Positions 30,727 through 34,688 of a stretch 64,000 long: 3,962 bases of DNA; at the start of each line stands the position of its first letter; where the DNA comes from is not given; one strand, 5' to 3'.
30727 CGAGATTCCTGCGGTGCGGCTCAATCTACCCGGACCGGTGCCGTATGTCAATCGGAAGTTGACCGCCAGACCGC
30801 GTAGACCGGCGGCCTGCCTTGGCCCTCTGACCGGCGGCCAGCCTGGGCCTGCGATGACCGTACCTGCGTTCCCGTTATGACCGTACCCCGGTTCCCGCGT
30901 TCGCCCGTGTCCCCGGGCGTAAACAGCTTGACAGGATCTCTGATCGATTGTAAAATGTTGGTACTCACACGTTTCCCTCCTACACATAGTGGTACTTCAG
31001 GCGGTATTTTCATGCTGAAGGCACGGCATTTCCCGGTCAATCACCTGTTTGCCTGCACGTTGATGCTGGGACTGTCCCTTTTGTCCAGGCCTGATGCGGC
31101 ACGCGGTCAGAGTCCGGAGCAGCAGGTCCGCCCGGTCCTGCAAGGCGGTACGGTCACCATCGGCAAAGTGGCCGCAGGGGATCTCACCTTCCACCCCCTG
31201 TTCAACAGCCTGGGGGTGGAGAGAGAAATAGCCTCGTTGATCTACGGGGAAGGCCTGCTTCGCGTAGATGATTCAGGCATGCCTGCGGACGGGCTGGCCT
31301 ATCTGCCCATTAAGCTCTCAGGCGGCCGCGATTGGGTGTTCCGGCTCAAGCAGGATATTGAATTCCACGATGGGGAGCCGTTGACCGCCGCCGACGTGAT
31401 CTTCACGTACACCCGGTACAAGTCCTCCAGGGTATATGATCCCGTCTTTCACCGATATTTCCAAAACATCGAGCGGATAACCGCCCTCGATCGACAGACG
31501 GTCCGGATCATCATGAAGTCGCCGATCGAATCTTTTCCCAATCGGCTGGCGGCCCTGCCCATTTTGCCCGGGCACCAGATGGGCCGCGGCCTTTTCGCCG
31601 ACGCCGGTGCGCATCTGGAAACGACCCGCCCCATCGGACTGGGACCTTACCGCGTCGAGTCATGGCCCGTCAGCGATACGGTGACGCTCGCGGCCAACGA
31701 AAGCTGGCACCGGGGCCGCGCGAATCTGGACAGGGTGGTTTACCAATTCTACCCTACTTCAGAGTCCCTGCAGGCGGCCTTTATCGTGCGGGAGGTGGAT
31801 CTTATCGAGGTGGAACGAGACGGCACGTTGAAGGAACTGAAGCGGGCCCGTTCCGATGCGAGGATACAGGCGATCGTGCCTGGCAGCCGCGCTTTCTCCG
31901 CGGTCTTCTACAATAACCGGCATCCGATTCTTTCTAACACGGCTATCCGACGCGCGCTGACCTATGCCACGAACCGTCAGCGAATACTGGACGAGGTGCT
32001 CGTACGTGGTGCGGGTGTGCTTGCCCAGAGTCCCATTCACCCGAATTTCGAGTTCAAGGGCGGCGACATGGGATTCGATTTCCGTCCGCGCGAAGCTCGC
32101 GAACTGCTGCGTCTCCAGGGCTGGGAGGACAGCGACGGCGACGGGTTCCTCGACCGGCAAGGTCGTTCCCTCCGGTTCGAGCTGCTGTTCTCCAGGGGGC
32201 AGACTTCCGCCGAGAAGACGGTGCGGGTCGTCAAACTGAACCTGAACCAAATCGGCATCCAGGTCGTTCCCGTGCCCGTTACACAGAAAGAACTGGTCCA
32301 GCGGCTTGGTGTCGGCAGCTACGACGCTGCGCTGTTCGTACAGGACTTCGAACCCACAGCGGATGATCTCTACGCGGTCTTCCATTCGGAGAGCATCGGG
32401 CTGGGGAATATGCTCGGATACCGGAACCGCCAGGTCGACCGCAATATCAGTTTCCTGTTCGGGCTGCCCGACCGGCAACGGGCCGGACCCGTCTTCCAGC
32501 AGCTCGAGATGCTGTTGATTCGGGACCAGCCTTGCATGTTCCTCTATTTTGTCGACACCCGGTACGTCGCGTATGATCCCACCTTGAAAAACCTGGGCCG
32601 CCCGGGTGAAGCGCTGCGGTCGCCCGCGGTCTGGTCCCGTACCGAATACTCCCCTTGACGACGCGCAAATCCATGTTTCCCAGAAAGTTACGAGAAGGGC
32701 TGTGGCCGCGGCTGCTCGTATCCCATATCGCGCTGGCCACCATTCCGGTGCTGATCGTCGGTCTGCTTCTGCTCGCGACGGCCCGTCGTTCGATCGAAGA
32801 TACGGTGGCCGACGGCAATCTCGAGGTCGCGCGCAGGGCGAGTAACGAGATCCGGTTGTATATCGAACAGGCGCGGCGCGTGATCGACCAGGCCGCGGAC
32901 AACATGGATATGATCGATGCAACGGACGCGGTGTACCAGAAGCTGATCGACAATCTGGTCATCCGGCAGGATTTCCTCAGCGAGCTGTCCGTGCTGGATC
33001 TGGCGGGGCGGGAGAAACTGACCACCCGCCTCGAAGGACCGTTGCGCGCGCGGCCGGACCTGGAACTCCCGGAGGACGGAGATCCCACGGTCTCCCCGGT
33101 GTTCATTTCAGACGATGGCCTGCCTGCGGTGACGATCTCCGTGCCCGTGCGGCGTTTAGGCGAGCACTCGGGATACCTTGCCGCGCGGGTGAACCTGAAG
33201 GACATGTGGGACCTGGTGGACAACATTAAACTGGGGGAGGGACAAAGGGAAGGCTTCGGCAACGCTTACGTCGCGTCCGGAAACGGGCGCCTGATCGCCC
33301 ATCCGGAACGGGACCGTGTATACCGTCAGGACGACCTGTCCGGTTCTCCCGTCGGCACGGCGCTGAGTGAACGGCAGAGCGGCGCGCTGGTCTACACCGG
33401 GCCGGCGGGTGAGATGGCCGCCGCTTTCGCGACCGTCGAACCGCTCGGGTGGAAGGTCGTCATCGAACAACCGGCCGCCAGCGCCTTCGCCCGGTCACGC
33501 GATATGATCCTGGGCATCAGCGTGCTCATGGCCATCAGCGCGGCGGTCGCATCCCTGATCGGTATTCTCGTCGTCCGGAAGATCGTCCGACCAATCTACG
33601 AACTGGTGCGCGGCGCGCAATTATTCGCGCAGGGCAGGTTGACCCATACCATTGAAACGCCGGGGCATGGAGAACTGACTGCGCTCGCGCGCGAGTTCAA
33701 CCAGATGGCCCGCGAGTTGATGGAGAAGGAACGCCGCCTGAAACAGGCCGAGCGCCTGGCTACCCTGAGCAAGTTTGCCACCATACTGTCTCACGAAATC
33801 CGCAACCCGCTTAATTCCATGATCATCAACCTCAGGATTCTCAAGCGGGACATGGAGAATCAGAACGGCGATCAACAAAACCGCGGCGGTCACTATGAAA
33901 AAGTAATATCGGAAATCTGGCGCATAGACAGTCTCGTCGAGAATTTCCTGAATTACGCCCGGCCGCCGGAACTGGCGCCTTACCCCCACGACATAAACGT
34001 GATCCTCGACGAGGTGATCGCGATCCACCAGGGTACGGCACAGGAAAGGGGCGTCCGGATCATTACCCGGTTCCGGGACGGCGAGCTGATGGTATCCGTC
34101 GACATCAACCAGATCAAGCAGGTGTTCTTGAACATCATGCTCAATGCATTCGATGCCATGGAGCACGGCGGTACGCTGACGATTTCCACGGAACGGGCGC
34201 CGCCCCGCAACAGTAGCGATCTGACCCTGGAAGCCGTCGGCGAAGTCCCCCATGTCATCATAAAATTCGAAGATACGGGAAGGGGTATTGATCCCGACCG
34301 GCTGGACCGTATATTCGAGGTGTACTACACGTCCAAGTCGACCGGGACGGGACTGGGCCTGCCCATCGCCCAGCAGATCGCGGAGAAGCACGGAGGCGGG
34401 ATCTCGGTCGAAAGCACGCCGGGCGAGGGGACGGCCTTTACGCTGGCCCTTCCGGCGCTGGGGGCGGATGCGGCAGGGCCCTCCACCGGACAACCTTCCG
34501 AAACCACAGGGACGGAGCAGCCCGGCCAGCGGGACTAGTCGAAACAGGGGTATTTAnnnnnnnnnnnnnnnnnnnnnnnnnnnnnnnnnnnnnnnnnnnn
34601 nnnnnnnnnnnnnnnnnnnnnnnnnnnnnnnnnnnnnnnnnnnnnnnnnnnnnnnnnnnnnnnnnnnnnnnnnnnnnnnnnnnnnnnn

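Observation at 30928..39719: Solute-binding-protein-coupled two-component system (SBP5-HK-sigma54 RR) feeding a sigma54 promoter on a TonB-dependent receptor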

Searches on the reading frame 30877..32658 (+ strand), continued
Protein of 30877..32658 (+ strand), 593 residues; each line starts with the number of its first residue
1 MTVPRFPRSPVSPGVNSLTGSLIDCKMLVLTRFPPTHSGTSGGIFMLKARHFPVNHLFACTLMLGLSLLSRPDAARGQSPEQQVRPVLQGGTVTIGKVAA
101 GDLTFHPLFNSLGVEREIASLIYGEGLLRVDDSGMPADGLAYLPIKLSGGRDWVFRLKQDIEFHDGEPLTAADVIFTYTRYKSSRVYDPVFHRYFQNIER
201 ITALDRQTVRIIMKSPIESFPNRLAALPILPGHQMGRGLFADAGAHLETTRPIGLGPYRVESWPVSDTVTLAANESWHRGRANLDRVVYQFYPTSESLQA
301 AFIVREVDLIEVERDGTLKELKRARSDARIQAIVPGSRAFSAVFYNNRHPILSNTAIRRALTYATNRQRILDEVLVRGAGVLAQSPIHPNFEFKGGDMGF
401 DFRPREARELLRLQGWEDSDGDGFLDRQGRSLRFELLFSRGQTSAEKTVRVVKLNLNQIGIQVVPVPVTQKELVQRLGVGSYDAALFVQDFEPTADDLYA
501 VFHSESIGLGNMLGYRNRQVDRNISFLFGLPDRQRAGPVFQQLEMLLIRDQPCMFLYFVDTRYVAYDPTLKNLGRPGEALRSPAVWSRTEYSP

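Call 67: fold_search(model_id=the predicted structure, library=pdb)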
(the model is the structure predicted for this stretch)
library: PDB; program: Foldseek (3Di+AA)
matches with E <= 10: 1152; with E <= 0.001: 173
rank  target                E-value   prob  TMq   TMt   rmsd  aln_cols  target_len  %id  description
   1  1xoc_A                2.2e-41  1.00  0.76  0.82   4.1       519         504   24  The structure of the oligopeptide-binding protein, AppA, from Bacillus subtilis in complex with a nonapeptide. (released 2005-01-25)
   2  5isu                  3.5e-36  1.00  0.67  0.73   5.4       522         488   20  2.2 Angstrom Crystal Structure of ABC Transporter Substrate Binding Protein CtaP (Lmo0135) from Listeria monocytogenes. (released 2016-03-23)
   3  4oeu_A                3.9e-35  1.00  0.74  0.81   4.5       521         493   18  Crystal structure of NikZ from Campylobacter jejuni in complex with Ni(L-His) (released 2014-10-01)
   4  7kz9_A                1.4e-34  1.00  0.74  0.84   4.0       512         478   20  Crystal structure of Pseudomonas sp. PDC86 substrate-binding protein Aapf in complex with a signaling molecule HEHEAA (released 2021-03-17)
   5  2noo                  2.0e-34  1.00  0.56  0.61   7.3       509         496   18  Crystal Structure of Mutant NikA (released 2007-01-23)
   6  4oet_A                2.7e-34  1.00  0.65  0.71   5.8       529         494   18  Crystal structure of NikZ from Campylobacter jejuni, unliganded form (released 2014-10-01)
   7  7kz9_B                2.9e-34  1.00  0.74  0.84   3.9       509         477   20  Crystal structure of Pseudomonas sp. PDC86 substrate-binding protein Aapf in complex with a signaling molecule HEHEAA (released 2021-03-17)
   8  5on9_B                4.9e-34  1.00  0.68  0.75   4.8       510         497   18  Crystal structure of NikA in complex with reduced Fe-L1 (N-(2-hydroxybenzyl)-N'-(2-thiomethylbenzyl)-N,N'-ethylenediam (released 2017-12-13)
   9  1uiv_A                5.2e-34  1.00  0.67  0.73   5.4       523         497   18  Crystal structures of the liganded and unliganded nickel binding protein NikA from Escherichia coli (Nickel liganded f (released 2004-02-03)
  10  7kz8                  8.8e-34  1.00  0.74  0.84   4.0       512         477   21  Crystal structure of substrate-binding protein Aapf from Pseudomonas sp. PDC86 (released 2021-03-17)
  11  3e3k_B                1.3e-33  1.00  0.72  0.78   4.7       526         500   18  Structural characterization of a putative endogenous metal chelator in the periplasmic nickel transporter NikA (butane (released 2008-09-16)
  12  1zlq_A                1.3e-33  1.00  0.67  0.73   5.1       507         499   18  Crystallographic and spectroscopic evidence for high affinity binding of Fe EDTA (H2O)- to the periplasmic nickel tran (released 2005-08-02)
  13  3dp8_A                1.7e-33  1.00  0.69  0.75   4.9       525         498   18  Structural characterization of a putative endogenous metal chelator in the periplasmic nickel transporter NikA (nickel (released 2008-09-16)
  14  8efz_A                3.0e-33  1.00  0.69  0.77   5.1       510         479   19  Crystal structure of CcNikZ-II, apoprotein (released 2024-03-13)
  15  1zlq_B                3.8e-33  1.00  0.70  0.76   5.0       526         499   18  Crystallographic and spectroscopic evidence for high affinity binding of Fe EDTA (H2O)- to the periplasmic nickel tran (released 2005-08-02)
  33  1zu0_A                1.1e-31  1.00  0.70  0.72   5.2       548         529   17  Crystal Structure of the liganded Chitin Oligasaccharide Binding Protein (released 2006-06-06)
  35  5yqw_A                2.8e-31  1.00  0.70  0.72   5.3       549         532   18  Structure and function of a novel periplasmic chitooligosaccharide-binding protein from marine Vibrio bacteria (released 2018-02-21)
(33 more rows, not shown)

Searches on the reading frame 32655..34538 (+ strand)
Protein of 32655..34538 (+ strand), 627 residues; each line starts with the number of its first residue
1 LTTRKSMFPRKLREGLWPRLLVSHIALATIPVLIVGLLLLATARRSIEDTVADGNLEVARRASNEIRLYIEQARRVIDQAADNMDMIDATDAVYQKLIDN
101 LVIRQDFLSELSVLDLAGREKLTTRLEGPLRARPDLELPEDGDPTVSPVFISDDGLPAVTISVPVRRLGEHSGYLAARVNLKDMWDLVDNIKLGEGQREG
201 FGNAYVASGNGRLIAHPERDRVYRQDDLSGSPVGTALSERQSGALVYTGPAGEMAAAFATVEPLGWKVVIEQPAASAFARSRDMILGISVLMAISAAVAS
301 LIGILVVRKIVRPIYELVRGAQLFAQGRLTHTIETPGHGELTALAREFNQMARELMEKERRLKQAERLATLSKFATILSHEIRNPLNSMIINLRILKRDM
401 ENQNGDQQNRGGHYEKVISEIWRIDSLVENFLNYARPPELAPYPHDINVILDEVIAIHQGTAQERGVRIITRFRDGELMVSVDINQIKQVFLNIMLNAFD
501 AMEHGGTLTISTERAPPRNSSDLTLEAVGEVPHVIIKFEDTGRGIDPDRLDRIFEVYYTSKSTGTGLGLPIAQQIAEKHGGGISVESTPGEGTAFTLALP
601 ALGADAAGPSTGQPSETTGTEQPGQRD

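Call 3: search_protein_families(library=pfam, proteins=[window:32655-34538:+])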
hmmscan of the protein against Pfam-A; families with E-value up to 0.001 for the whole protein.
window:32655-34538:+ (627 aa): 4 families
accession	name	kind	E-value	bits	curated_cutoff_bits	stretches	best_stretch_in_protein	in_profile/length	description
PF02518.31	HATPase_c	-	9.1e-25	87.7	26.4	1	483-601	2-109/111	Histidine kinase-, DNA gyrase B-, and HSP90-like ATPase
PF02743.24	dCache_1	-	1e-21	78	45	1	46-271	2-240/240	Cache domain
PF00512.31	HisKA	-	2.4e-12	47.2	26.9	1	371-437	2-63/66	His Kinase A (phospho-acceptor) domain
PF00672.30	HAMP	-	1.1e-10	42.1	25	1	305-355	1-51/53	HAMP domain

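Call 13: search_protein_families(library=ncbifam, proteins=[window:32655-34538:+])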
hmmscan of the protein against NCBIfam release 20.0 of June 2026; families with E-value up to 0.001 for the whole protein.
window:32655-34538:+ (627 aa): 86 families (the best 25 are shown)
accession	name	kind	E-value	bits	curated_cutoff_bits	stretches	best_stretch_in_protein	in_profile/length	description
NF008468.0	PRK11360.1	equivalog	3.3e-58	197.5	646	1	356-601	381-608/616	two-component system sensor histidine kinase AtoS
NF007688.0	PRK10364.1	equivalog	4.2e-45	154.3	479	1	355-601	224-451/460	two-component system sensor histidine kinase ZraS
NF010411.0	PRK13837.1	equivalog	1.2e-44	152.5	647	1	350-611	429-685/828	two-component system VirA-like sensor kinase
NF040691.1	MtrAB_MtrB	equivalog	1.4e-37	129.9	450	1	297-601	199-492/507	MtrAB system histidine kinase MtrB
NF047496.1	HK_LIC11548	equivalog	1.4e-35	123.2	750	1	286-600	275-588/589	LIC_11548 family sensor histidine kinase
NF033092.0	HK_WalK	equivalog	3.4e-34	118.4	725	2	373-600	374-593/594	cell wall metabolism sensor histidine kinase WalK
NF052574.1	HisKinEspCMyxo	equivalog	6.8e-33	113.8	1200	1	359-614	405-650/785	serine histidine kinase EspC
NF053867.1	SprKinKinDBac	equivalog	5.1e-31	107.7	775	1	356-601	271-497/500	sporulation kinase KinD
NF046044.1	PnpS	equivalog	2.7e-30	105.7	400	1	373-600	172-390/390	two-component system histidine kinase PnpS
NF010076.0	PRK13557.1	subfamily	2.3e-29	102.2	631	1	358-609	150-402/540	histidine kinase famiy protein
NF046020.1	HisKinCckABruc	equivalog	6e-29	100.5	1000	1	359-603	468-709/868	cell cycle histidine kinase CckA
NF045911.1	TCSHisKinNblS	equivalog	4.1e-28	98.1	1000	2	370-599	387-618/621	two-component system sensor histidine kinase NblS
TIGR02956.1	TMAO_torS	equivalog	8.5e-28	96.9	676.5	1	372-607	465-688/967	TMAO reductase system sensor histidine kinase/response regulator TorS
TIGR01386.1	cztS_silS_copS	subfamily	6.6e-27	94.6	292.55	1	280-600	161-457/457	heavy metal sensor histidine kinase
NF008312.0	PRK11100.1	equivalog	9.1e-27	94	356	1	280-600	179-473/477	two-component system sensor histidine kinase CreC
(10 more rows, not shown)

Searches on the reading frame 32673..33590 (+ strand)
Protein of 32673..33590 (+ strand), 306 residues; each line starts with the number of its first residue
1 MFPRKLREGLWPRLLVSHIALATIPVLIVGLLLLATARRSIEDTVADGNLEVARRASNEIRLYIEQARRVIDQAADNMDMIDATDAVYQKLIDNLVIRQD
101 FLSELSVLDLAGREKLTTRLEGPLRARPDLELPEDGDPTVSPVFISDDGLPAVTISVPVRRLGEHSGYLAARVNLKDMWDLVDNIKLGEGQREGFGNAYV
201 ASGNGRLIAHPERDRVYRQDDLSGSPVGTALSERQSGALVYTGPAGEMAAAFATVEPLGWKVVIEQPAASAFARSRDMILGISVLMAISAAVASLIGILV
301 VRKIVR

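Call 63: find_homologous_proteins(query=window:32673-33590:+)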
Query window:32673-33590:+ (306 aa): 7 proteins with E <= 0.001 among 8000 candidates.
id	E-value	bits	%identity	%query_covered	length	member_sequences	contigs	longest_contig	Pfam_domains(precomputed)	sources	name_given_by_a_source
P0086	1.1e-163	562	87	100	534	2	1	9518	PF00672.31,PF02743.25,PF00512.32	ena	-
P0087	1.2e-98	348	55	94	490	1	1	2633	PF00672.31,PF02743.25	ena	-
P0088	3.2e-60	222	68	51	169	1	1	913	PF02743.25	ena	-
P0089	2.9e-16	78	31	67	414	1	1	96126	PF00672.31,PF02743.25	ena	-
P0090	5.1e-16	77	31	67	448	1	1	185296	PF00672.31,PF02743.25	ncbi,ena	-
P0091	2.2e-10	59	28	62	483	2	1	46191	PF00672.31,PF17201.11,PF02743.25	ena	-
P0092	4.8e-9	54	35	41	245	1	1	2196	PF02743.25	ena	-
